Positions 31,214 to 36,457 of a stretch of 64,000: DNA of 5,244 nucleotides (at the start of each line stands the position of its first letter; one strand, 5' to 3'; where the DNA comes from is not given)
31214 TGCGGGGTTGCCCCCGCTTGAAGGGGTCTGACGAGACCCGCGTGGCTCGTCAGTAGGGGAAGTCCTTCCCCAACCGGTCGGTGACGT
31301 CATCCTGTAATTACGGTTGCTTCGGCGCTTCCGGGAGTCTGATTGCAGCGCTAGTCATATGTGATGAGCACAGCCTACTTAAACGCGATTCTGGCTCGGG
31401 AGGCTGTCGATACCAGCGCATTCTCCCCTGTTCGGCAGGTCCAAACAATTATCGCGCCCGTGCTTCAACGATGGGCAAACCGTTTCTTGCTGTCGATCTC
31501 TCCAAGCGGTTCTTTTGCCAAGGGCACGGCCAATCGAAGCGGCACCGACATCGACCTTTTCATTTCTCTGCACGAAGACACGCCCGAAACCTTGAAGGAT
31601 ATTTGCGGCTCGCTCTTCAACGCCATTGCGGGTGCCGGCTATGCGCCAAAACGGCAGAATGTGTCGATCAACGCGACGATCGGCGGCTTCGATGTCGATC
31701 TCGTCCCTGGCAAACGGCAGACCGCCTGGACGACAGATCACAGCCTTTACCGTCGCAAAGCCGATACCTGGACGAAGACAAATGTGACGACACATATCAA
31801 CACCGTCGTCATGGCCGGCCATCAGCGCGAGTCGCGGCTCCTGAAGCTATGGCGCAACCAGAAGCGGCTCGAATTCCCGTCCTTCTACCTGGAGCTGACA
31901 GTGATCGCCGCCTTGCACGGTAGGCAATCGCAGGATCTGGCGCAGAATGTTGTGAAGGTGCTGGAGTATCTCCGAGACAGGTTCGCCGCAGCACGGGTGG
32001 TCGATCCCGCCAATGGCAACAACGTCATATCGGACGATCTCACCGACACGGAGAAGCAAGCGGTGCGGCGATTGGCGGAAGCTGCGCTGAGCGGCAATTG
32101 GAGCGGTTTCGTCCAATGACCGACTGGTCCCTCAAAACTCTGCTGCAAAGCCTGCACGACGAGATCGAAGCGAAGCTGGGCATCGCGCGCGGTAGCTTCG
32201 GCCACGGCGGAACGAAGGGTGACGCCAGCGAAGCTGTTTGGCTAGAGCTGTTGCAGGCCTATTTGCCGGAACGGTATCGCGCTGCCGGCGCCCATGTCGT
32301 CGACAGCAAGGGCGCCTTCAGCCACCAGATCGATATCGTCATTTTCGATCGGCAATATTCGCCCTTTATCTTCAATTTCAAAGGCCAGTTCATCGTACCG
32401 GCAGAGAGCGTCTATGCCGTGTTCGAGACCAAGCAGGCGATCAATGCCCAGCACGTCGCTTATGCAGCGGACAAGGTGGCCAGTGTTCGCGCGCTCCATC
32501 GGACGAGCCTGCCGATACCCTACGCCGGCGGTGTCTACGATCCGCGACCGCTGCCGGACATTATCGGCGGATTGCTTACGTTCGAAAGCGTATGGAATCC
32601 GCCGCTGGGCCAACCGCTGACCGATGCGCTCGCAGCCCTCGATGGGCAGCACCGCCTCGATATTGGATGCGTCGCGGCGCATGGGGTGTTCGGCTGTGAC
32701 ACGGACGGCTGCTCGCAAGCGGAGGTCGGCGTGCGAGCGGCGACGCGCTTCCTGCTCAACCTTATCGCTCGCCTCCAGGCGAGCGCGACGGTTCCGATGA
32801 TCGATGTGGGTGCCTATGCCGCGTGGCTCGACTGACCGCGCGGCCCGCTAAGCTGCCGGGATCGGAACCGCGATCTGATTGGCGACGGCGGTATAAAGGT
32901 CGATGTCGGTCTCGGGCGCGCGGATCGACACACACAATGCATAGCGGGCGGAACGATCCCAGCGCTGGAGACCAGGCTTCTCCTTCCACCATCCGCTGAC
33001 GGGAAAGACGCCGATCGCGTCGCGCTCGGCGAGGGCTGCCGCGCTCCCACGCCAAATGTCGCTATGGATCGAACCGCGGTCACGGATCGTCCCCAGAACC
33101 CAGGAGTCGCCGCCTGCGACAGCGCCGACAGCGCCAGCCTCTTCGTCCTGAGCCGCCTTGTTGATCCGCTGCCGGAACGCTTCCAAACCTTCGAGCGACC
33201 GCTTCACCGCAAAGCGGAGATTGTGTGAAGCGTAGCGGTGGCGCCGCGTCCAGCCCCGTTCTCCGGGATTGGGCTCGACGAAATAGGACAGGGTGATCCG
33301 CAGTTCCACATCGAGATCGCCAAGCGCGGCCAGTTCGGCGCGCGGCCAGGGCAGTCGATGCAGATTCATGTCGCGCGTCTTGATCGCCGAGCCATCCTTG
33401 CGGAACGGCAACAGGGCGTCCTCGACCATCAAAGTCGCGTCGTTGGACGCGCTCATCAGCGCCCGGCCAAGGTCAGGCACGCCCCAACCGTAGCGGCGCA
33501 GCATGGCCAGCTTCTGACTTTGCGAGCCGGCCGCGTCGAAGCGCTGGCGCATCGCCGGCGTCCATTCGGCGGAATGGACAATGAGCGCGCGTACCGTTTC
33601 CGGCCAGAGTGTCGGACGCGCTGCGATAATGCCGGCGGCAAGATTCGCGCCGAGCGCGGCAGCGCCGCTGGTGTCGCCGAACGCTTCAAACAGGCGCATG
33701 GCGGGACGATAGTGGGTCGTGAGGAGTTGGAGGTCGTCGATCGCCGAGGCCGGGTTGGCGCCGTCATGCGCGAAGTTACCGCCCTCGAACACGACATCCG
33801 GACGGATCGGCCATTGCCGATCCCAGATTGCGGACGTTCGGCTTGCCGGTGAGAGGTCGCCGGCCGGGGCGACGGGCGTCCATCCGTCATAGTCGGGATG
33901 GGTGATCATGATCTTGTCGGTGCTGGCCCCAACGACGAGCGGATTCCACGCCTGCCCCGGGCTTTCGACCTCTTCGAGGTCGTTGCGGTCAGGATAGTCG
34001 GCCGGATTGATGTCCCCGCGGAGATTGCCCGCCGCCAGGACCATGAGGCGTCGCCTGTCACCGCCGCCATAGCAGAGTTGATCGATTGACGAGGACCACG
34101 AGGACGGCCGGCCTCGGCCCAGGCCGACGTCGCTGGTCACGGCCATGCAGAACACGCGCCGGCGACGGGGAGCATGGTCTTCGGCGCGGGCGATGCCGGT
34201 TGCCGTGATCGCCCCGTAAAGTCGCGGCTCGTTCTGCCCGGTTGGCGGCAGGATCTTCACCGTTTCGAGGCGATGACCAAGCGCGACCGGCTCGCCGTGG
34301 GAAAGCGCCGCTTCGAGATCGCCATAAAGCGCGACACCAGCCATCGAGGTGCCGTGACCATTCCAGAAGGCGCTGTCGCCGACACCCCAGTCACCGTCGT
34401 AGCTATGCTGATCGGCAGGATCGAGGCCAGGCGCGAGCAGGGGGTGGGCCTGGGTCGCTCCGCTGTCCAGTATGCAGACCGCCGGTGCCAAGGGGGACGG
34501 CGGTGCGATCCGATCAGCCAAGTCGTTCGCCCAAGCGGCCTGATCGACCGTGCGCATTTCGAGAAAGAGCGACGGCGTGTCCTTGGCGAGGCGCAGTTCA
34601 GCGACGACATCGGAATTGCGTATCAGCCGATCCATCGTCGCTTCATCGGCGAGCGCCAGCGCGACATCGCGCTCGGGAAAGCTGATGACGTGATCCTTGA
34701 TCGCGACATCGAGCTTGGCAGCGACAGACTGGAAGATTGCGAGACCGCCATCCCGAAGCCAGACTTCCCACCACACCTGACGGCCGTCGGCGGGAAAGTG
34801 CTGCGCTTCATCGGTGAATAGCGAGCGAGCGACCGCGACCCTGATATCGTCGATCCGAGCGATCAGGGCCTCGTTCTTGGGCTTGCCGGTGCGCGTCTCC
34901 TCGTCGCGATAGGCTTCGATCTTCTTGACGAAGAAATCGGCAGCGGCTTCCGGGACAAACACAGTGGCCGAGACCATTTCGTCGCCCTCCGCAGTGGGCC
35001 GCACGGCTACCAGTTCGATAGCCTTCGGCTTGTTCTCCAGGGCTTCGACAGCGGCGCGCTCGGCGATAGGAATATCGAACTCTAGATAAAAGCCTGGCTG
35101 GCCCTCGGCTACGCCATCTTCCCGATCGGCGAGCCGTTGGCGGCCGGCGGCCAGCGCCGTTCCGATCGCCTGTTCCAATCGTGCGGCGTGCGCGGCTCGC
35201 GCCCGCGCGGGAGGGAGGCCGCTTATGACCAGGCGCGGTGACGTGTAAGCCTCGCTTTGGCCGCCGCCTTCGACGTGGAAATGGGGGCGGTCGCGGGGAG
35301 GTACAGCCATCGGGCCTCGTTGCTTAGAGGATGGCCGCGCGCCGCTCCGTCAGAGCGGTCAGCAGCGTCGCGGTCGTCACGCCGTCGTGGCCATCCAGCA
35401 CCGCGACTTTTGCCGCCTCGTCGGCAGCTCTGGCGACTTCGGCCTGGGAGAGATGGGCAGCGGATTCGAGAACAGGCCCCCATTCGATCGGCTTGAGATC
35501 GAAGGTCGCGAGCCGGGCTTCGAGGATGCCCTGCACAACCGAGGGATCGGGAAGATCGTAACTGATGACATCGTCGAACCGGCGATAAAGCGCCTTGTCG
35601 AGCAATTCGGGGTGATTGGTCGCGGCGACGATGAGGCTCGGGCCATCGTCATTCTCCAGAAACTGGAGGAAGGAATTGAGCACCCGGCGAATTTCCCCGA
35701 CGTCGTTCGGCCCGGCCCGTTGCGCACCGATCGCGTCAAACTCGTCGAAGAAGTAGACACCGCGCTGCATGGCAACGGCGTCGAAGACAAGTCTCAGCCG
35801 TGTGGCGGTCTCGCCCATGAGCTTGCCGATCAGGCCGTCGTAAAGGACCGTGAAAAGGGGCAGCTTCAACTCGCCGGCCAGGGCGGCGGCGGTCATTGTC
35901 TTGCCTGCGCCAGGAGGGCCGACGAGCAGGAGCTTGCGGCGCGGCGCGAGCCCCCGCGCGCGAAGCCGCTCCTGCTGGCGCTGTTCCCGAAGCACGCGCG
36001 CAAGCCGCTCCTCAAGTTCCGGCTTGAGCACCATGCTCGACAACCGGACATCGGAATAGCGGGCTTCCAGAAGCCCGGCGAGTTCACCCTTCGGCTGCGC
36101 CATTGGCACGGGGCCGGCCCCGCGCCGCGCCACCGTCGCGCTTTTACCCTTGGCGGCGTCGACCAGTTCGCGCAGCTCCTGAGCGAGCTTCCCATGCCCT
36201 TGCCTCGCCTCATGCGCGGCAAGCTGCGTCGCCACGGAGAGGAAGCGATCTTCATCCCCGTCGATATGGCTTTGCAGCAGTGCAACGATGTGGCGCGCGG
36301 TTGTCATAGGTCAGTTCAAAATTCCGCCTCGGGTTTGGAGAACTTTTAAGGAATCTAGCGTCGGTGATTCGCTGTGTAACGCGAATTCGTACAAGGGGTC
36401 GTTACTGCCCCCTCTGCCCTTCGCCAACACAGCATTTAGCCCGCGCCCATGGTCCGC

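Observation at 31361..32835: Translationally coupled cGAS/SMODS-like nucleotidyltransferase + PD-(D/E)xK (DUF6602-like) two-gene module with no recognisable sensor domain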

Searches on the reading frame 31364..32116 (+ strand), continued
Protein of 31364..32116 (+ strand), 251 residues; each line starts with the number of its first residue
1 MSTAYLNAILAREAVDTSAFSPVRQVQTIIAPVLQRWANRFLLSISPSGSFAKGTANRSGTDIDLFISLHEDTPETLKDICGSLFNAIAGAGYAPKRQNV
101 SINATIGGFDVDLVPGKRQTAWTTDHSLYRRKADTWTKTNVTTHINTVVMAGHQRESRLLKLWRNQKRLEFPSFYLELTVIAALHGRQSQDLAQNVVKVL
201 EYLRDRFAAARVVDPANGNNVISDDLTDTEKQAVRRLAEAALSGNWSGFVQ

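Call 45: search_dna_similar(query=window:31364-32116:+, collection=plasmids, mode=protein, max_rows=40, max_evalue=1e-10)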
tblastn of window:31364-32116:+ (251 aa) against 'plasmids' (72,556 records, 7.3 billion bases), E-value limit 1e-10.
Records with a match: 25; places in all: 25; records where one place covers at least 80% of the query: 20.
Best place of each record, by identity: 60-80% 17; <60% 8.
By first word of the organism name: Rhizobium 7; Sinorhizobium 5; Calothrix 2; Bradyrhizobium 2; Agrobacterium 1; Ensifer 1; Caballeronia 1; Paracoccus 1; Cupriavidus 1; Paenibacillus 1; and 3 more.
By predicted mobility (MOB-suite, as given by PLSDB): conjugative 14; non-mobilizable 8; mobilizable 3.
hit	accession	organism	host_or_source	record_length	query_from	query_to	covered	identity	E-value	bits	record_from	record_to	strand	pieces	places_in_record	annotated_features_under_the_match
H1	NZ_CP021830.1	Sinorhizobium meliloti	Medicago truncatula,Single Cell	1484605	1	251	100%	66.5%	1e-103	336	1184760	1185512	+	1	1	record has no annotation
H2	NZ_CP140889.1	Sinorhizobium medicae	Medicago lupulina,whole organism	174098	1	251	100%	66.1%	7e-103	334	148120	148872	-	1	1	nucleotidyltransferase | DUF6602 domain-containing protein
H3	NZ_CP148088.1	Sinorhizobium meliloti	Medicago sativa,cell culture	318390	1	251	100%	66.1%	7e-103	334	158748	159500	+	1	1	nucleotidyltransferase | DUF6602 domain-containing protein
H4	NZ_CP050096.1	Rhizobium leguminosarum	Trifolium pratense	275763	1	251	100%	64.9%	2e-100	327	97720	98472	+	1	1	hypothetical protein | DUF6602 domain-containing protein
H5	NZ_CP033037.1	Agrobacterium fabrum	-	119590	1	251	100%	64.5%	6e-101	328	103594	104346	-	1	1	nucleotidyltransferase | DUF6602 domain-containing protein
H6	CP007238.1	Ensifer adhaerens OV14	-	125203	1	251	100%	64.5%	3e-99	323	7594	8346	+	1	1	none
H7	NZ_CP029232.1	Sinorhizobium fredii CCBAU 45436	Glycine max,cell culture,plant root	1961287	1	250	100%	64.8%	1e-98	322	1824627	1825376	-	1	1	record has no annotation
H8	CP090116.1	Rhizobium leguminosarum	Trifolium ambiguum,Cell culture,Plant ...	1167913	5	251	98%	63.3%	3e-90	298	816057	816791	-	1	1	nucleotidyltransferase | hypothetical protein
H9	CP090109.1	Rhizobium leguminosarum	Trifolium ambiguum,Cell culture,Plant ...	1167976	5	251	98%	63.3%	3e-90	298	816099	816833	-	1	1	nucleotidyltransferase | hypothetical protein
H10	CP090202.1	Rhizobium leguminosarum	Trifolium ambiguum,Cell culture,nodule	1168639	5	251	98%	63.3%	3e-90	298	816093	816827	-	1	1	nucleotidyltransferase | hypothetical protein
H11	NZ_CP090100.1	Rhizobium leguminosarum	Trifolium pratense,Cell culture,Plant ...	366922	1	251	100%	61.4%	2e-93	307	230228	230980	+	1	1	nucleotidyltransferase | DUF6602 domain-containing protein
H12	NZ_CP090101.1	Rhizobium leguminosarum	Trifolium pratense,Cell culture,Plant ...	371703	1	251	100%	61.4%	2e-93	307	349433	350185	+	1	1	nucleotidyltransferase | DUF6602 domain-containing protein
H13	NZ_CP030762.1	Rhizobium leguminosarum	Genomic DNA from Bacterial pure culture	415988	1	251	100%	61.4%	2e-93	307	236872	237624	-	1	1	nucleotidyltransferase | DUF6602 domain-containing protein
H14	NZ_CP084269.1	Caballeronia sp. Lep1P3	Leptoglossus zonatus,Cell culture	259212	4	251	99%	61.3%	3e-95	312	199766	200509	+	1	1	nucleotidyltransferase | DUF6602 domain-containing protein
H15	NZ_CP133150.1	Sinorhizobium chiapasense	Acaciella angustissima,cell culture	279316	1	251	100%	60.2%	2e-91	301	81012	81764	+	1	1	nucleotidyltransferase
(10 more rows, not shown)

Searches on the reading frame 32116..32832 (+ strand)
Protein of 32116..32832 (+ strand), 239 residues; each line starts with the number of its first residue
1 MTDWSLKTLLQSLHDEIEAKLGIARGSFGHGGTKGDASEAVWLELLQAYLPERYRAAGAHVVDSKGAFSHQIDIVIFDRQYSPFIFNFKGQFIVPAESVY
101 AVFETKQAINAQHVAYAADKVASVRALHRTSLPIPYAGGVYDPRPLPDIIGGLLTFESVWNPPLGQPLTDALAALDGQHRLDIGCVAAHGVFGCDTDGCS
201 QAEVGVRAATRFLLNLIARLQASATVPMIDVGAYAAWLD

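Call 3: search_protein_families(library=pfam, proteins=[window:32116-32832:+], max_evalue=1)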
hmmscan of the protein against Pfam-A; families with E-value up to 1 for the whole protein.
window:32116-32832:+ (239 aa): 1 family
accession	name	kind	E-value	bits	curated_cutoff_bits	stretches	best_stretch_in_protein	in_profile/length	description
PF20247.3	DUF6602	-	2.4e-30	104.9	27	1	27-127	6-104/104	Domain of unknown function (DUF6602)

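Call 4: search_protein_families(library=padloc, proteins=[window:32116-32832:+], max_evalue=1)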
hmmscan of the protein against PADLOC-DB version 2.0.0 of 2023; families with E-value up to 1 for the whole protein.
window:32116-32832:+ (239 aa): 3 families
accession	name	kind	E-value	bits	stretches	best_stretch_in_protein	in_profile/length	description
PDLC00745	Effector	-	1.6e-101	337.1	1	1-239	2-241/244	Endonuclease (NucC)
PDLC01051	NucC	-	4.3e-55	185.1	1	6-239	14-240/243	NucC nuclease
PDLC01495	PD_DExK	-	5.4e-31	104.8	1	6-127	3-123/123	"CAS-I,CAS-II,CAS-III,CAS-IV,CAS-V,CAS-VI; associated"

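Call 5: search_protein_families(library=ncbifam, proteins=[window:32116-32832:+], max_evalue=1)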
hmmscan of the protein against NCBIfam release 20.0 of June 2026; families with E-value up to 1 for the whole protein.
window:32116-32832:+ (239 aa): 0 families

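Call 6: search_solved_structures(query=window:32116-32832:+, max_evalue=0.01, show_alignments=2)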
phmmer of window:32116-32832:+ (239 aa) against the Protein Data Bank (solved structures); distinct sequences matched with E-value up to 0.01: 5.
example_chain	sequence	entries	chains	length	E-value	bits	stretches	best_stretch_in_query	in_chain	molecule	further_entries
6q1h_A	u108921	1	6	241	1.3e-89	302.9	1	1-238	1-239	Bacterial protein ORF C62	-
6p7o_A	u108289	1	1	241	1.2e-88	299.7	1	1-238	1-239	E. coli MS115-1 NucC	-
6p7p_A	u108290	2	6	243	1.6e-87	296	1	2-238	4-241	E. coli MS115-1 NucC 2-241 | E. coli MS115-1 NucC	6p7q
6uxf_A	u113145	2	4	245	6.1e-72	245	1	2-238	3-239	Vibrio meotecus sp. RC341 NucC | Vibrio metoecus sp. RC341 NucC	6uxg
7zgv_A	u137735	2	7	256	1.4e-40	142.4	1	18-235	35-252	Serratia NucC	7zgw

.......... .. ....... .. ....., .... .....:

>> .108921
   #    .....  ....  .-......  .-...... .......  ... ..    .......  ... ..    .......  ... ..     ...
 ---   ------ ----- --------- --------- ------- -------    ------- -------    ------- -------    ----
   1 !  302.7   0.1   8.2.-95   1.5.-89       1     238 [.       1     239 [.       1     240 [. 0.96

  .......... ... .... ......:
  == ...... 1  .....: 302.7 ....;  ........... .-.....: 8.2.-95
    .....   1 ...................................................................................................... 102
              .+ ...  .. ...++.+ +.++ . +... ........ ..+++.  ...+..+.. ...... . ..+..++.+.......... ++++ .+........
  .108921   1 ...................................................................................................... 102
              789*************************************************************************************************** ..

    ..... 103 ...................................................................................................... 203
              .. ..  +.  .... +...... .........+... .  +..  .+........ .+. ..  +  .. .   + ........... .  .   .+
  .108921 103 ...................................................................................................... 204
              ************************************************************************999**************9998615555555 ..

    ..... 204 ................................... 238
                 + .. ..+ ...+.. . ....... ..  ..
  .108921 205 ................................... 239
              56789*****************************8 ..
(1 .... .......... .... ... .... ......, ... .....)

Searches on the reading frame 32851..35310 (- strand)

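Call 10: search_protein_families(library=padloc, proteins=[window:32851-35310:-], max_evalue=0.001)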
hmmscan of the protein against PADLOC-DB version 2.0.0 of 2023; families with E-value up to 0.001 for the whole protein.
window:32851-35310:- (820 aa): 4 families
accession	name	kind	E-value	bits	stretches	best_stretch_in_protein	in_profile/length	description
PDLC02198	IetS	-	1.4e-28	97.4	1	240-814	220-780/795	-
PDLC04233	IetS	-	2.2e-23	80.3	2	450-817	499-848/855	-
PDLC02197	IetS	-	1e-10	38.6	1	261-676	242-610/749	-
PDLC02201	IetS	-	2e-07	27.7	1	276-633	255-568/781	-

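Call 11: search_protein_families(library=pfam, proteins=[window:32851-35310:-], max_evalue=0.001)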
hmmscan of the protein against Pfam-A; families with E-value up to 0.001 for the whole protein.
window:32851-35310:- (820 aa): 1 family
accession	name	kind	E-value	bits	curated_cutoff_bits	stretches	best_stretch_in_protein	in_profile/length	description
PF00082.27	Peptidase_S8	-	2.5e-61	207.9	21.8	1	276-610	4-288/288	Subtilase family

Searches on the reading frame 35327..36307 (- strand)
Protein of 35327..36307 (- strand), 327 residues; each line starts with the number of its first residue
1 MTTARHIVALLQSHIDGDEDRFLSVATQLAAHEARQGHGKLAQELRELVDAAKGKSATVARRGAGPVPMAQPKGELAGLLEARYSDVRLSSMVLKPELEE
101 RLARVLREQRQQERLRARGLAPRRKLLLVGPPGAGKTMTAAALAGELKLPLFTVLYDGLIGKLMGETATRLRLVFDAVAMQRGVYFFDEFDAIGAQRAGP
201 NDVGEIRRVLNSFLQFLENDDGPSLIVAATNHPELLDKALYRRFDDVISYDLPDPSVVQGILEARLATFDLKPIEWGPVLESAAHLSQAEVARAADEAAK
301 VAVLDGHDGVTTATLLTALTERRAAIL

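Call 10: search_protein_families(library=padloc, proteins=[window:35327-36307:-], max_evalue=0.001)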
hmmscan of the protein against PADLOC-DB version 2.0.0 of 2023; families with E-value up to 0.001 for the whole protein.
window:35327-36307:- (327 aa): 7 families
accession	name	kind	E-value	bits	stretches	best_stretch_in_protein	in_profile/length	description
PDLC02196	IetA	-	4.4e-71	238.3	1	2-322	2-321/374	-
PDLC04232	IetA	-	3.1e-67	225.4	1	1-312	1-306/330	-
PDLC02195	IetA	-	1.4e-53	180.6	1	91-317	105-331/395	-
PDLC04231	IetA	-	1e-41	141.5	1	5-258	5-252/262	-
PDLC00914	TRIP13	-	1e-09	36.3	1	126-275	74-240/302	TRIP13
PDLC00915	TRIP13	-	1.3e-09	35.9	1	91-270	30-228/302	TRIP13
PDLC04140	mad8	-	4.3e-05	21.2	0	120-147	24-51/314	mads_8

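Call 11: search_protein_families(library=pfam, proteins=[window:35327-36307:-], max_evalue=0.001)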
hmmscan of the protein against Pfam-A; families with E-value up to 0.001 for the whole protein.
window:35327-36307:- (327 aa): 4 families
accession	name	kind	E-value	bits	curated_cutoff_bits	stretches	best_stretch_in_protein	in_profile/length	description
PF00004.35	AAA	-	1.5e-27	97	21.2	1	126-249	1-128/131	ATPase family associated with various cellular activities (AAA)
PF13401.12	AAA_22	-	2.1e-06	28.5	27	0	126-170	8-33/130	AAA domain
PF07728.20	AAA_5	-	6e-06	26.8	22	0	126-156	2-33/139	AAA domain (dynein-related subfamily)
PF01078.27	Mg_chelatase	-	0.00049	20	20.3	0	117-145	16-44/207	Magnesium chelatase, subunit ChlI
